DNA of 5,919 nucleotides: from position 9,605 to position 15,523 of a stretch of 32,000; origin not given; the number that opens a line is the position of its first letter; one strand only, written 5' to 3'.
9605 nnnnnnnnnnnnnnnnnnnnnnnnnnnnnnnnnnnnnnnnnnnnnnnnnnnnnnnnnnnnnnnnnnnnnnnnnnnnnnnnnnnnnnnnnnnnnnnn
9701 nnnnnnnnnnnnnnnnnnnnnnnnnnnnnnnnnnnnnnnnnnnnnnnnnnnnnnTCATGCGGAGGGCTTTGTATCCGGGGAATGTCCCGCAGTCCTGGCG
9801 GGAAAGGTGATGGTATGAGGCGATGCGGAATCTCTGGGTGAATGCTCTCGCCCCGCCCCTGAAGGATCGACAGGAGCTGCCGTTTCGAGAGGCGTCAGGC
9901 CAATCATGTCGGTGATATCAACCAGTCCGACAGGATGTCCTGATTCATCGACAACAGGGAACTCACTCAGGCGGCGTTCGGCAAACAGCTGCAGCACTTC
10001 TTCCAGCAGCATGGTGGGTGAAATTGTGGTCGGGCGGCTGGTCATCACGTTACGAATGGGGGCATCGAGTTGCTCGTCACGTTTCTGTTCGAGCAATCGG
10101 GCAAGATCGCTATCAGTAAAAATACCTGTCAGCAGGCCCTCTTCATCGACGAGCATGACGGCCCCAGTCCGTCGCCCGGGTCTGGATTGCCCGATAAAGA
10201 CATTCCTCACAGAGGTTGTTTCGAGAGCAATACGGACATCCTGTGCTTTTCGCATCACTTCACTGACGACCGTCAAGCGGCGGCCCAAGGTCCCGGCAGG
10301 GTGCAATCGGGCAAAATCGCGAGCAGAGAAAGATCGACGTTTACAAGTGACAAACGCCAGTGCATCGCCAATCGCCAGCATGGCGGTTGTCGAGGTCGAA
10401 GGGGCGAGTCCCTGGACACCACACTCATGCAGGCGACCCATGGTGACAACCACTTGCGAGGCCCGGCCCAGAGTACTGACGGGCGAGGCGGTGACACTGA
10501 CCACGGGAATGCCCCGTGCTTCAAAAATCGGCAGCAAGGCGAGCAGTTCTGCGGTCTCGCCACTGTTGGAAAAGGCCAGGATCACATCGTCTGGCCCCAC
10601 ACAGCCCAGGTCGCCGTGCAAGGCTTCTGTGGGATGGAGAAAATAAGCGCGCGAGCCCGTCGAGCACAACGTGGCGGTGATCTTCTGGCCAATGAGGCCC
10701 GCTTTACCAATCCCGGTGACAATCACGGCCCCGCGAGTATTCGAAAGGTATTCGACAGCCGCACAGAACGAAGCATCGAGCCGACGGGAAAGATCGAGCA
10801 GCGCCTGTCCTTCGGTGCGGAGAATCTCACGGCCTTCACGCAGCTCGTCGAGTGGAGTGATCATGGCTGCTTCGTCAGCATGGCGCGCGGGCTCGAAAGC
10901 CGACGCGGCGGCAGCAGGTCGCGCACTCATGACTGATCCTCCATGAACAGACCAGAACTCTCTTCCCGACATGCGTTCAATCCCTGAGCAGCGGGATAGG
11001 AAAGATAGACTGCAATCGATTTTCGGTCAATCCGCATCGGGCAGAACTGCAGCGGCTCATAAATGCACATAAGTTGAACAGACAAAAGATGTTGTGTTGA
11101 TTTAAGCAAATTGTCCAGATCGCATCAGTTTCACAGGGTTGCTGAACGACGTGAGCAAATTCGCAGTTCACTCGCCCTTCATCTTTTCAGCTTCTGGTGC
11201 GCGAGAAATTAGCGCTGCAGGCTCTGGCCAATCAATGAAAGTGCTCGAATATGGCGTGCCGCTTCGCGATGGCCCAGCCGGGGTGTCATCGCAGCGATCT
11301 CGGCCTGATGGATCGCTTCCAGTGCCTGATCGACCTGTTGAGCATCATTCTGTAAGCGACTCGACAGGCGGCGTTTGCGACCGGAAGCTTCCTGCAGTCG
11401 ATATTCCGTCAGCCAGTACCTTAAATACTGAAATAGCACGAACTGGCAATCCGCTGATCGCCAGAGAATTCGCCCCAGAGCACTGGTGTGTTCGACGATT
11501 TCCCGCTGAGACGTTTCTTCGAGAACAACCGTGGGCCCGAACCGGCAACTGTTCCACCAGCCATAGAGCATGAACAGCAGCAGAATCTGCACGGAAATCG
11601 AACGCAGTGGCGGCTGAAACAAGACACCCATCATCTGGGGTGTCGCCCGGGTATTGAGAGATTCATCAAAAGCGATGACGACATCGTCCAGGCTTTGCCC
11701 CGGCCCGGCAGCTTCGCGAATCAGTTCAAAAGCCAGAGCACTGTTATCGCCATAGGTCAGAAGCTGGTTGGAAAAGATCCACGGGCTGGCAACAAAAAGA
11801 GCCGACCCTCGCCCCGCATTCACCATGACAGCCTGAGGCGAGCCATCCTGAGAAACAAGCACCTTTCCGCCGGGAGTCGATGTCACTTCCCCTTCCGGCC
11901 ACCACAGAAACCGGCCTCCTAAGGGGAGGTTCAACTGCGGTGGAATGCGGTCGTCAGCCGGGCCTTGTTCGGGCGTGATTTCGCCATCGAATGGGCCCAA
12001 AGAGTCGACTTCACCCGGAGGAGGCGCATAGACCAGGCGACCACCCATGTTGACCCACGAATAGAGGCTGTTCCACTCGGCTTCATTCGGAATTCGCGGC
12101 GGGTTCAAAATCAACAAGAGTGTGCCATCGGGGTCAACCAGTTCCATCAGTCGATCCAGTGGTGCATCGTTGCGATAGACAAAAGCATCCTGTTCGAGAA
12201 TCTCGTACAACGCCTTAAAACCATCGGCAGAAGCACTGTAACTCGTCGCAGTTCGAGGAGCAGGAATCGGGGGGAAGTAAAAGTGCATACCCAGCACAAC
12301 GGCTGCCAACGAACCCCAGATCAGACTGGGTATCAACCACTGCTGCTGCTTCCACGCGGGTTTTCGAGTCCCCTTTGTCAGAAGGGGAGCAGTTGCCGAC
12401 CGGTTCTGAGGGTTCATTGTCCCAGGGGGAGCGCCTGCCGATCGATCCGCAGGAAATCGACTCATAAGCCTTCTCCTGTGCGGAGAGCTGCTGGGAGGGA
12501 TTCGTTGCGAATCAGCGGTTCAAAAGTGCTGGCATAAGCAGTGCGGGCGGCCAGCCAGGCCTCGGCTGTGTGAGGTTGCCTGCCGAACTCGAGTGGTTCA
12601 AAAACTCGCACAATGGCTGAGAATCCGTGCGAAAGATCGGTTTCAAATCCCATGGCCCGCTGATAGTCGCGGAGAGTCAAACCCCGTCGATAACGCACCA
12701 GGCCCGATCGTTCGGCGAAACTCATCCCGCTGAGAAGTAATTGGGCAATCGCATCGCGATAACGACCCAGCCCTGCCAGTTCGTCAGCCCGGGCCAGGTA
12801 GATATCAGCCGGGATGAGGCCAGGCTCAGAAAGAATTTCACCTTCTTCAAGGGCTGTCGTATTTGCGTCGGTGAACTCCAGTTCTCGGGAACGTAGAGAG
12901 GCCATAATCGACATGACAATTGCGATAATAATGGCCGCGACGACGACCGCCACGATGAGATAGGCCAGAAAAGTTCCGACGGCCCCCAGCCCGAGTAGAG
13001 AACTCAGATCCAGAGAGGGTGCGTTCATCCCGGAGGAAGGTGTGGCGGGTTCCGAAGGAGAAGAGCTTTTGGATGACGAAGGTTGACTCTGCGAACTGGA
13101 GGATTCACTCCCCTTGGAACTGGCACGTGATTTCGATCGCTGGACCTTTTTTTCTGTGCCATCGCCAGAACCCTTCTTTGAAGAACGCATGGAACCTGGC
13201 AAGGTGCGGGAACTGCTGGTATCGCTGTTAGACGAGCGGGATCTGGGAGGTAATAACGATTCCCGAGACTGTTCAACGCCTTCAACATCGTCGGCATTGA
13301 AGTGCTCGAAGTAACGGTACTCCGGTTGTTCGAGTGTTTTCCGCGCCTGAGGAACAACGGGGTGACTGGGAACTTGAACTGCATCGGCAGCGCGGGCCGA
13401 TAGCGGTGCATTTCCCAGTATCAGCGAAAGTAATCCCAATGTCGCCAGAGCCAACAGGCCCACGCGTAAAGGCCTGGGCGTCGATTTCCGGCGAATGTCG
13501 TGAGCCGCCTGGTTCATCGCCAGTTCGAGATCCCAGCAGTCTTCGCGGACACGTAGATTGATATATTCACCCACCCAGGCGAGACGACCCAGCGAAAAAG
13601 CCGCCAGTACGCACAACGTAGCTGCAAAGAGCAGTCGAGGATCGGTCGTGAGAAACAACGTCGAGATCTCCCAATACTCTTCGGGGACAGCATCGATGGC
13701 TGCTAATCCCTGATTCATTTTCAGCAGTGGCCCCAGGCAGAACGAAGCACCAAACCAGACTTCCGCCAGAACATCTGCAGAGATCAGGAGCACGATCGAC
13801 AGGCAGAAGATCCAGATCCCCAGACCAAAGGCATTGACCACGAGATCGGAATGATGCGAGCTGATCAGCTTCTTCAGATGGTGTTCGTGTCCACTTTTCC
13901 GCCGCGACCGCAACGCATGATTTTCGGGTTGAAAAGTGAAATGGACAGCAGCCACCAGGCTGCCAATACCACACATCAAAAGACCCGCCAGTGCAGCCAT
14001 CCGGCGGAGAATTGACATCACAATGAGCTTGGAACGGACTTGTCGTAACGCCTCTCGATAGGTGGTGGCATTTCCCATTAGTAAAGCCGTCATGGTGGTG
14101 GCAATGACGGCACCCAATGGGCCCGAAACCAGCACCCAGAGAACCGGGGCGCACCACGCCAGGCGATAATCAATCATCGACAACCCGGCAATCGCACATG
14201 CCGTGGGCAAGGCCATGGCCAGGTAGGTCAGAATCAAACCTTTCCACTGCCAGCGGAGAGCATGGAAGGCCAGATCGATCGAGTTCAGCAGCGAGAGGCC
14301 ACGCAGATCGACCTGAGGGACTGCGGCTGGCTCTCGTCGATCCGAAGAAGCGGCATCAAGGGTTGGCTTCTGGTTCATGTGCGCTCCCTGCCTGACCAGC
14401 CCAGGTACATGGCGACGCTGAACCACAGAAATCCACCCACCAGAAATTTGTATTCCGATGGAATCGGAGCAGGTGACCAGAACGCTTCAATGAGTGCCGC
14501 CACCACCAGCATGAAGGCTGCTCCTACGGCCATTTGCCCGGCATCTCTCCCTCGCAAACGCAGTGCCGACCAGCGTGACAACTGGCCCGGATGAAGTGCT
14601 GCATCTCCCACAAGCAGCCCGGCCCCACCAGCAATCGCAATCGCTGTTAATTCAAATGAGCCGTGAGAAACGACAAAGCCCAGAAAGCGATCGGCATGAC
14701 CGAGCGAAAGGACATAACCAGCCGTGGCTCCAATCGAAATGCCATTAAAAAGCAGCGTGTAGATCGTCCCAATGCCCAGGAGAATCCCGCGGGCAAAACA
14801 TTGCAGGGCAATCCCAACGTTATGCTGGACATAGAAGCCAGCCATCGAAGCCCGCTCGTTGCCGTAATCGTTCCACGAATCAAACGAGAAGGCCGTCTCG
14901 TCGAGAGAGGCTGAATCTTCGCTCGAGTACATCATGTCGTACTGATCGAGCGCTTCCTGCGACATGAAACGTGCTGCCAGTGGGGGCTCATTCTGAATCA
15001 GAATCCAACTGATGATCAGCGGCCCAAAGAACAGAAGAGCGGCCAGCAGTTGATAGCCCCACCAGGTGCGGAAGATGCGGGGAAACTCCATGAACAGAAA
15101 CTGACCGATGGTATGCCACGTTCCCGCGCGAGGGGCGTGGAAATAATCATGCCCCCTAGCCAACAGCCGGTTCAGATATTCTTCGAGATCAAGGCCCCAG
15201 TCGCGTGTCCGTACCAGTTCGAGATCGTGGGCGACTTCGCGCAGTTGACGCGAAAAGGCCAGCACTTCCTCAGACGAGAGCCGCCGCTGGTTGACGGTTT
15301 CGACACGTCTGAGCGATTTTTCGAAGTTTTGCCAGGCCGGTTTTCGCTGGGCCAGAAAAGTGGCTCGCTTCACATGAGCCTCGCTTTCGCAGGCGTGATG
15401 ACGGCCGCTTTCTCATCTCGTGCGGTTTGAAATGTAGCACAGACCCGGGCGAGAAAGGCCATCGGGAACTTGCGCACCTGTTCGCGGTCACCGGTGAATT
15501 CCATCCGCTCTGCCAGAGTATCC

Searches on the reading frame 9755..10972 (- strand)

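Call 71: search_protein_families(library=pfam, proteins=[window:9755-10972:-], max_evalue=0.001)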
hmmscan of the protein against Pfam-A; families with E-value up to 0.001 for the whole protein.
window:9755-10972:- (405 aa): 2 families
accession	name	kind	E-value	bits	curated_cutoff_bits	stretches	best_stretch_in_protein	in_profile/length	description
PF01380.27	SIS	-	1.9e-20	73.4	25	1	82-206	7-129/131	SIS domain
PF00571.33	CBS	-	6.4e-18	65.3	24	1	306-357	1-52/57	CBS domain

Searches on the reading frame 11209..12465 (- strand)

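Call 71: search_protein_families(library=pfam, proteins=[window:11209-12465:-], max_evalue=0.001)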
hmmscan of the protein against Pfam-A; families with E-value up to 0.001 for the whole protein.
window:11209-12465:- (418 aa): 1 family
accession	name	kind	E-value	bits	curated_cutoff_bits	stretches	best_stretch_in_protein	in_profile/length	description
PF14258.12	DUF4350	-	2.1e-33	116.5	30.4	1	75-249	1-181/181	Domain of unknown function (DUF4350)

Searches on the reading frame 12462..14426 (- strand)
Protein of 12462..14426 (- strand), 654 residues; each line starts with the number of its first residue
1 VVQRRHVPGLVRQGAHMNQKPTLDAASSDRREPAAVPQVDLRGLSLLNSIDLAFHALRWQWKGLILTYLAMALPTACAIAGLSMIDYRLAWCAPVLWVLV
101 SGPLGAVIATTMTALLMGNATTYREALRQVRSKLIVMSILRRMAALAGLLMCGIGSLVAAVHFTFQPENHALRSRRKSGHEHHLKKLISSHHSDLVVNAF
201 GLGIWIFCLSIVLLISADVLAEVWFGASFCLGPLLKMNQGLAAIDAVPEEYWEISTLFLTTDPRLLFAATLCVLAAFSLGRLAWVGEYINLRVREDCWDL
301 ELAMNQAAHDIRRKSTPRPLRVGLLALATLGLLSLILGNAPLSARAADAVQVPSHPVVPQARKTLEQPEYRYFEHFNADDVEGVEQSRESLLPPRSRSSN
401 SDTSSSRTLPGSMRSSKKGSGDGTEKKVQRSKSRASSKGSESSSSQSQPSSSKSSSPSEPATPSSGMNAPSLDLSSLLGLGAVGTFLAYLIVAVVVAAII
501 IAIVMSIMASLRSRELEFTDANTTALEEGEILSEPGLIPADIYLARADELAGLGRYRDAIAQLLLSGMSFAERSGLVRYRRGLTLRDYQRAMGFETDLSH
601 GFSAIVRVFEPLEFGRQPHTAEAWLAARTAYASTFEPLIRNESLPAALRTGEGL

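Call 9: search_protein_families(library=pfam, proteins=[window:12462-14426:-], max_evalue=0.001)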
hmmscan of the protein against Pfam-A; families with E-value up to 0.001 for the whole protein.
window:12462-14426:- (654 aa): 1 family
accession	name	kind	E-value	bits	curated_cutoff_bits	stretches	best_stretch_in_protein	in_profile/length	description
PF13559.11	DUF4129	-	9.3e-06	26.1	24.8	1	572-631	10-68/69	Domain of unknown function (DUF4129)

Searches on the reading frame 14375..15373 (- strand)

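Call 9: search_protein_families(library=pfam, proteins=[window:14375-15373:-], max_evalue=0.001)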
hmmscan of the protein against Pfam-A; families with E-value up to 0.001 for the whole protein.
window:14375-15373:- (332 aa): 1 family
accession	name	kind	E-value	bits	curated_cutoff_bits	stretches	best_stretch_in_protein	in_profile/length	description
PF01944.22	SpoIIM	-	7.7e-38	130.4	26.9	1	112-301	2-163/163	Stage II sporulation protein M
